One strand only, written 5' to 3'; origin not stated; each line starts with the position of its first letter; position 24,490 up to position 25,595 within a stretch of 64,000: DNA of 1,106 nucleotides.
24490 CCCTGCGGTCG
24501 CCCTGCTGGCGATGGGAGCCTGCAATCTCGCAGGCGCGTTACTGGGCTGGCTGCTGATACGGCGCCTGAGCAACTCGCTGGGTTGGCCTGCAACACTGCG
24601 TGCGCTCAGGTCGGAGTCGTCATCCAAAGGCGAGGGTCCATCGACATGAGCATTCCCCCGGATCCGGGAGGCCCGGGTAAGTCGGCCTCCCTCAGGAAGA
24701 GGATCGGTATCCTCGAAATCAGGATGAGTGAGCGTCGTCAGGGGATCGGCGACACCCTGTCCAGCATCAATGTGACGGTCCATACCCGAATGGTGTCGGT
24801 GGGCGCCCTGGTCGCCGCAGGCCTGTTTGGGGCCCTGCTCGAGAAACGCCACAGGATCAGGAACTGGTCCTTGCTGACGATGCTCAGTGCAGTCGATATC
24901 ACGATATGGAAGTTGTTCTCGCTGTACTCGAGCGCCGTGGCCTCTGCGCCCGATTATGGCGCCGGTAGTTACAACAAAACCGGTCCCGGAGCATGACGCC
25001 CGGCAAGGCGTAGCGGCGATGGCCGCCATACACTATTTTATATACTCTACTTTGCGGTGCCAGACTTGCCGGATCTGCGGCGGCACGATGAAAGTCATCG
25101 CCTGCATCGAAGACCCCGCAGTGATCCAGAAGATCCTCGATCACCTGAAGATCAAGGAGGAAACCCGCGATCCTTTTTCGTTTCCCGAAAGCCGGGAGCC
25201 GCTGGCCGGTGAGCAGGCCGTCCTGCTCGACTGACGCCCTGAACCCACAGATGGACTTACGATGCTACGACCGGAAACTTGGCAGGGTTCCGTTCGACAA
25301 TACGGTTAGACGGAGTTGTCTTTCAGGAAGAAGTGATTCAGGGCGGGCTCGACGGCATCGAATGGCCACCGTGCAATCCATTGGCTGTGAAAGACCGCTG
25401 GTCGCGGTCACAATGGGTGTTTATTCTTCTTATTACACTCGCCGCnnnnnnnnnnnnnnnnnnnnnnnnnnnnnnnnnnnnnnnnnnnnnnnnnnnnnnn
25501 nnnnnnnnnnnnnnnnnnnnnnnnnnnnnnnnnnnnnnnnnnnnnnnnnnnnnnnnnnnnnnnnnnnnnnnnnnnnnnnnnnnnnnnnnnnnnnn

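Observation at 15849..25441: Two directly repeated IS91-family 3-prime (oriIS-like) fragments bracket a ~8.9-kb lower-GC insertion between chrA and pyrC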

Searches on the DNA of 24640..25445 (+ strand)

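Call 11: search_dna_similar(query=window:25030-25445:+, collection=plasmids, mode=distant, max_rows=30)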
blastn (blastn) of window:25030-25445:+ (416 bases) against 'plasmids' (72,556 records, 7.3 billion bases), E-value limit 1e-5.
Records with a match: 2920; places in all: 4095; records where one place covers at least 80% of the query: 0.
Best place of each record, by identity: 80-90% 17; 60-80% 2903.
By first word of the organism name: Escherichia 1143; Salmonella 630; Klebsiella 566; Acinetobacter 202; Citrobacter 78; Enterobacter 55; Vibrio 45; Shigella 38; Proteus 32; Providencia 30; and 26 more.
By predicted mobility (MOB-suite, as given by PLSDB): conjugative 2117; mobilizable 414; non-mobilizable 389.
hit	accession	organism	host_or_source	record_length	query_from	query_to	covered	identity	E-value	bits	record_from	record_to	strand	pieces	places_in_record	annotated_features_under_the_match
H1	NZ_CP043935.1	Klebsiella pneumoniae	chicken,single cell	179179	33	214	44%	76.5%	1e-25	124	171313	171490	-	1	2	none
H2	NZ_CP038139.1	Escherichia coli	pig,feces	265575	33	214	44%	76.1%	6e-24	118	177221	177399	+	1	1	none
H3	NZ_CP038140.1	Escherichia coli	pig,feces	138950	33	214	44%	76.1%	6e-24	118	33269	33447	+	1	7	none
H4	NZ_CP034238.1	Aliivibrio salmonicida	Atlantic salmon,pure isolate,diseased ...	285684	33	214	44%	75.1%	6e-24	119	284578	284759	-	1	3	none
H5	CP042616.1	Escherichia coli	Sus scrofa domesticus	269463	33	214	44%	75.1%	6e-24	119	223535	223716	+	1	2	none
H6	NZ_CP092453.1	Escherichia coli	wastewater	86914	33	214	44%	75.1%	6e-24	119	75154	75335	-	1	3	none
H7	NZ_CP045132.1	Acinetobacter indicus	cow,cow feces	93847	33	214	44%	75.1%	6e-24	119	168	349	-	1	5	none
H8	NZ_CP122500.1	Escherichia coli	chicken,Microbial culture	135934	33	214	44%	75.1%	6e-24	119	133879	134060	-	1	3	none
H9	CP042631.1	Escherichia coli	Sus scrofa domesticus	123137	33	214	44%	74.7%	3e-22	113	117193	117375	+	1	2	none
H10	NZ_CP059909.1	Escherichia coli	Turkey,fecal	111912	33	214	44%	74.6%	9e-22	111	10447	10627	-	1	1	none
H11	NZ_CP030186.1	Salmonella enterica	-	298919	33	214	44%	74.3%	5e-19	103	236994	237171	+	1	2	none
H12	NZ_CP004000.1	Klebsiella pneumoniae subsp. pneumoniae Kp13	Homo sapiens,blood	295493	24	177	37%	77.4%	6e-24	119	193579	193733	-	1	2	none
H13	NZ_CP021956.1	Klebsiella pneumoniae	-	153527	24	177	37%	77.4%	6e-24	119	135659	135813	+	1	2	none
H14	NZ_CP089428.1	Klebsiella pneumoniae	Homo sapiens,catheter tip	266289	24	177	37%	77.4%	6e-24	119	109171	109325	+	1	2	none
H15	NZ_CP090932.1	Klebsiella pneumoniae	Homo sapiens,catheter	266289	24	177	37%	77.4%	6e-24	119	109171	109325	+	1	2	none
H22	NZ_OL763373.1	Escherichia coli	-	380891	33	177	35%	78.6%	5e-25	123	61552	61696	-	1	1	IS91-like element ISVsa3 family transposase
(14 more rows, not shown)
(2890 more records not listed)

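Call 13: get_annotated_region(hit=H22, flank=2500)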
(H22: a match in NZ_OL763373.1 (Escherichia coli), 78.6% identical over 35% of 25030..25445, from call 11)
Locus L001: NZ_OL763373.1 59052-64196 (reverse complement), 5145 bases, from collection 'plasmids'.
description: Escherichia coli strain EC1108 plasmid p1108-NDM_Vir, complete sequence
organism: Escherichia coli (NCBI taxid 562)
taxonomy: Bacteria; Pseudomonadota; Gammaproteobacteria; Enterobacterales; Enterobacteriaceae; Escherichia; Escherichia coli
host: -; source: -; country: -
typing (MOB-suite, as given by PLSDB): conjugative; replicon IncFIB,IncN,IncN,IncR,IncX1; relaxase MOBH; mating-pair formation MPF_F
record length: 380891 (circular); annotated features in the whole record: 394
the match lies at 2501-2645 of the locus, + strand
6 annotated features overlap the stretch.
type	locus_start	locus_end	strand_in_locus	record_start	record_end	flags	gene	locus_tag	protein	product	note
CDS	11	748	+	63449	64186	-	-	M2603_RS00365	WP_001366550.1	recombinase family protein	GO:0006310 - DNA recombination [Evidence IEA]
CDS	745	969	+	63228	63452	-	-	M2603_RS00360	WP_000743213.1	hypothetical protein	-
CDS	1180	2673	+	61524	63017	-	-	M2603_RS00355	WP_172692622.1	IS91-like element ISVsa3 family transposase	GO:0006313 - DNA transposition [Evidence IEA]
CDS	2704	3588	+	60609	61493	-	-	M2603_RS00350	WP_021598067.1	DUF3363 domain-containing protein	-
predicted_resistance_gene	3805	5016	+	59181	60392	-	floR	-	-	chloramphenicol/florfenicol efflux MFS transporter FloR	predicted by amrfinderplus; class PHENICOL; identity 99.75%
CDS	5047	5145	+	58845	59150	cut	-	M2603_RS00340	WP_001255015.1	LysR family transcriptional regulator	-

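Call 14: get_annotated_region(hit=H12, flank=2500)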
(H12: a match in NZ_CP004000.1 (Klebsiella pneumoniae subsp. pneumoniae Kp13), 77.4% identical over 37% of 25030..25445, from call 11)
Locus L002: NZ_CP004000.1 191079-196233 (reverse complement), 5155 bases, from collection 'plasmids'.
description: Klebsiella pneumoniae subsp. pneumoniae Kp13 plasmid pKP13f, complete sequence
organism: Klebsiella pneumoniae subsp. pneumoniae Kp13 (NCBI taxid 1123862)
taxonomy: Bacteria; Pseudomonadota; Gammaproteobacteria; Enterobacterales; Enterobacteriaceae; Klebsiella; Klebsiella pneumoniae; Klebsiella pneumoniae subsp. pneumoniae Kp13
host: -; source: Homo sapiens,blood; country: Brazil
typing (MOB-suite, as given by PLSDB): conjugative; replicon IncFIB,IncHI1B; relaxase MOBH; mating-pair formation MPF_F
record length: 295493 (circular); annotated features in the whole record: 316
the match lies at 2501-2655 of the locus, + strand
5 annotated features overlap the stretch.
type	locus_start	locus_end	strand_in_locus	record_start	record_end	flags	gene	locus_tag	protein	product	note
CDS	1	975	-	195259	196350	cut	-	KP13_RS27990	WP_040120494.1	tRNA guanosine(34) transglycosylase Tgt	-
CDS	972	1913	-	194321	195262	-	rsmH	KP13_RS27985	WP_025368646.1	16S rRNA (cytosine(1402)-N(4))-methyltransferase RsmH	-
CDS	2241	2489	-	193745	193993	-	-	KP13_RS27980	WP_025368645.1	hypothetical protein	-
predicted_resistance_gene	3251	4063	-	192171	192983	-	sul2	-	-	sulfonamide-resistant dihydropteroate synthase Sul2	predicted by amrfinderplus; class SULFONAMIDE; identity 100.0%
CDS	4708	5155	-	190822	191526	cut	-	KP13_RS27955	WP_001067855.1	IS6-like element IS26 family transposase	GO:0006313 - DNA transposition [Evidence IEA]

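Call 64: search_dna_similar(query=window:24640-25065:+, collection=plasmids, mode=distant, max_rows=8, max_evalue=0.01)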
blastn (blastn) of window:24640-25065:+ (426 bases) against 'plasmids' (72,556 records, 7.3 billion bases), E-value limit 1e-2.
No match.

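Call 86: search_dna_similar(query=L001:900-1400:+, collection=plasmids, mode=near, max_rows=60, rows=spread)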
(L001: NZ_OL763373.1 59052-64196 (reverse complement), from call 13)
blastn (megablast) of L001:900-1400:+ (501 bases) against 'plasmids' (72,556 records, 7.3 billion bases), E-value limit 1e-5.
Records with a match: 4495; places in all: 6305; records where one place covers at least 80% of the query: 1593.
Best place of each record, by identity: >=99% 4429; 95-99% 63; 90-95% 2; 80-90% 1.
By first word of the organism name: Klebsiella 1498; Escherichia 1473; Salmonella 727; Enterobacter 178; Acinetobacter 144; Shigella 111; Citrobacter 101; Vibrio 48; Providencia 36; Proteus 35; and 35 more.
By predicted mobility (MOB-suite, as given by PLSDB): conjugative 2986; mobilizable 849; non-mobilizable 660.
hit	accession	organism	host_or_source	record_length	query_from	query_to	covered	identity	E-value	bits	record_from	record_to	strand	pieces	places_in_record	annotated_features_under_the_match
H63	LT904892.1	Salmonella enterica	Homo sapiens,not known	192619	1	501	100%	100.0%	0e+0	926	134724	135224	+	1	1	none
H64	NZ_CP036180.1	Escherichia coli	Homo sapiens,Pure culture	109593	1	501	100%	100.0%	0e+0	926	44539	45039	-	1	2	IS91-like element ISVsa3 family transposase | hypothetical protein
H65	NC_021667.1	Klebsiella pneumoniae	-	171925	1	501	100%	100.0%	0e+0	926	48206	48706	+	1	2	IS91-like element ISVsa3 family transposase | hypothetical protein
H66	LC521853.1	Klebsiella pneumoniae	Homo sapiens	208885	1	501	100%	100.0%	0e+0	926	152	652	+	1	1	IS91 family transposase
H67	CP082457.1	Salmonella enterica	Animal-Turkey-Young Turkey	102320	1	501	100%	100.0%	0e+0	926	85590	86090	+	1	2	IS91-like element ISVsa3 family transposase | hypothetical protein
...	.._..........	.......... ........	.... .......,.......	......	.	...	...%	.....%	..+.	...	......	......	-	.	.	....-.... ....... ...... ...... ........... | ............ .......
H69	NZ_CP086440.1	Klebsiella pneumoniae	Homo sapiens,stool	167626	1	501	100%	100.0%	0e+0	926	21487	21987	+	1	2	IS91-like element ISVsa3 family transposase | hypothetical protein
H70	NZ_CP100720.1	Salmonella enterica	Homo sapiens,stool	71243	1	501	100%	100.0%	0e+0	926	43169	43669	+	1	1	IS91-like element ISVsa3 family transposase | hypothetical protein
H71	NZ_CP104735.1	Acinetobacter baylyi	pig,mixed culture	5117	1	501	100%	100.0%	0e+0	926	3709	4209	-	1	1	IS91-like element ISVsa3 family transposase | hypothetical protein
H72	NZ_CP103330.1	Escherichia coli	feces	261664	1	501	100%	100.0%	0e+0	926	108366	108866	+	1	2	IS91-like element ISVsa3 family transposase | hypothetical protein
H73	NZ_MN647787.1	Salmonella enterica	-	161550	1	501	100%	100.0%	0e+0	926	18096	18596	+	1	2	IS91-like element ISVsa3 family transposase | hypothetical protein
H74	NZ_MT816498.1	Escherichia coli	-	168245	1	501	100%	100.0%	0e+0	926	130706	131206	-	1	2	IS91-like element ISVsa3 family transposase | hypothetical protein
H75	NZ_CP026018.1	Klebsiella pneumoniae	Homo sapiens,cell culture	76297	1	501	100%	100.0%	0e+0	926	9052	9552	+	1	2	IS91-like element ISVsa3 family transposase | hypothetical protein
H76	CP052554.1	Klebsiella pneumoniae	Homo sapiens,blood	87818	1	501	100%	100.0%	0e+0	926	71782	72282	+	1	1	IS91 family transposase | hypothetical protein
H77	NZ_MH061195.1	Klebsiella pneumoniae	chicken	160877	1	501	100%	100.0%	0e+0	926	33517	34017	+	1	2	IS91-like element ISVsa3 family transposase | hypothetical protein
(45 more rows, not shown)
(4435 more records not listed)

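Call 88: search_dna_similar(query=L001:2200-2906:+, collection=plasmids, mode=near, max_rows=60, rows=spread)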
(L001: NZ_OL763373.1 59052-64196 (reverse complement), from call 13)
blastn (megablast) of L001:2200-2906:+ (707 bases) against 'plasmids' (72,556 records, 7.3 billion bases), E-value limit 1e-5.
Records with a match: 2948; places in all: 4282; records where one place covers at least 80% of the query: 2853.
Best place of each record, by identity: >=99% 2931; 95-99% 12; 90-95% 2; 80-90% 3.
By first word of the organism name: Escherichia 1145; Salmonella 636; Klebsiella 568; Acinetobacter 209; Citrobacter 78; Enterobacter 56; Vibrio 46; Shigella 42; Proteus 32; Providencia 30; and 29 more.
By predicted mobility (MOB-suite, as given by PLSDB): conjugative 2128; mobilizable 426; non-mobilizable 394.
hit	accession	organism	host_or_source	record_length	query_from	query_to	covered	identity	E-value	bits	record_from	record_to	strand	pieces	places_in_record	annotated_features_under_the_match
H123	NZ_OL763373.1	Escherichia coli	-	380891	1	707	100%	100.0%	0e+0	1306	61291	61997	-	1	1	IS91-like element ISVsa3 family transposase | DUF3363 domain-containing protein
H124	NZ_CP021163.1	Enterobacter hormaechei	Homo sapiens,wound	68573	1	707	100%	99.9%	0e+0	1301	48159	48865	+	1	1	DUF3363 domain-containing protein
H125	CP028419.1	Aeromonas hydrophila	Deinagkistrodon acutus,cell ...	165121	1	707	100%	99.9%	0e+0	1301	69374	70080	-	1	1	hypothetical protein (x2)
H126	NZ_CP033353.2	Salmonella enterica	-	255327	1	707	100%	99.9%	0e+0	1301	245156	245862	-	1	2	IS91-like element ISVsa3 family transposase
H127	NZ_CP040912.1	Acinetobacter pittii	Homo sapiens,Wound secretion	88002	1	707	100%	99.9%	0e+0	1301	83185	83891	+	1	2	none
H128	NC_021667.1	Klebsiella pneumoniae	-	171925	1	707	100%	99.9%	0e+0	1301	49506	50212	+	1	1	IS91-like element ISVsa3 family transposase | DUF3363 domain-containing protein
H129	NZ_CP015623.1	Corynebacterium crudilactis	pure culture,raw cow milk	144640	1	707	100%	99.9%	0e+0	1301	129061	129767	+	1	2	DUF4159 domain-containing protein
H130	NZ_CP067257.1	Klebsiella pneumoniae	cell culture,imported food: chilli ...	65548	1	707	100%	99.9%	0e+0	1301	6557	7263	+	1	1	IS91-like element ISVsa3 family transposase | DUF3363 domain-containing protein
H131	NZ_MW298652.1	Escherichia coli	-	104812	1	707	100%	99.9%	0e+0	1301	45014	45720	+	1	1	IS91-like element ISVsa3 family transposase | DUF3363 domain-containing protein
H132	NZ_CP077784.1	Klebsiella pneumoniae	Homo sapiens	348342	1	707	100%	99.9%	0e+0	1301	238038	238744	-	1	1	IS91-like element ISVsa3 family transposase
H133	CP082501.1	Salmonella enterica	animal-cattle-dairy cow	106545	1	707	100%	99.9%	0e+0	1301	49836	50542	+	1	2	IS91-like element ISVsa3 family transposase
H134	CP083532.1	Escherichia coli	Homo sapiens,blood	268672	1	707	100%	99.9%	0e+0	1301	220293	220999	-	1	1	IS91-like element ISVsa3 family transposase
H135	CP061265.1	Escherichia coli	Sheep,cell culture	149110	1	707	100%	99.9%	0e+0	1301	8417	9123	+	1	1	IS91-like element ISVsa3 family transposase | DUF3363 domain-containing protein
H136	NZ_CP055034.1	Klebsiella pneumoniae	Shek Wu Hui WWTPs_62 WWTPs effluent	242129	1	707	100%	99.9%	0e+0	1301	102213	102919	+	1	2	DUF3363 domain-containing protein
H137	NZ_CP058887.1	Shigella flexneri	Stanley WWTPs_33 WWTPs effluent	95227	1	707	100%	99.9%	0e+0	1301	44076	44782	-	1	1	IS91-like element ISVsa3 family transposase | DUF3363 domain-containing protein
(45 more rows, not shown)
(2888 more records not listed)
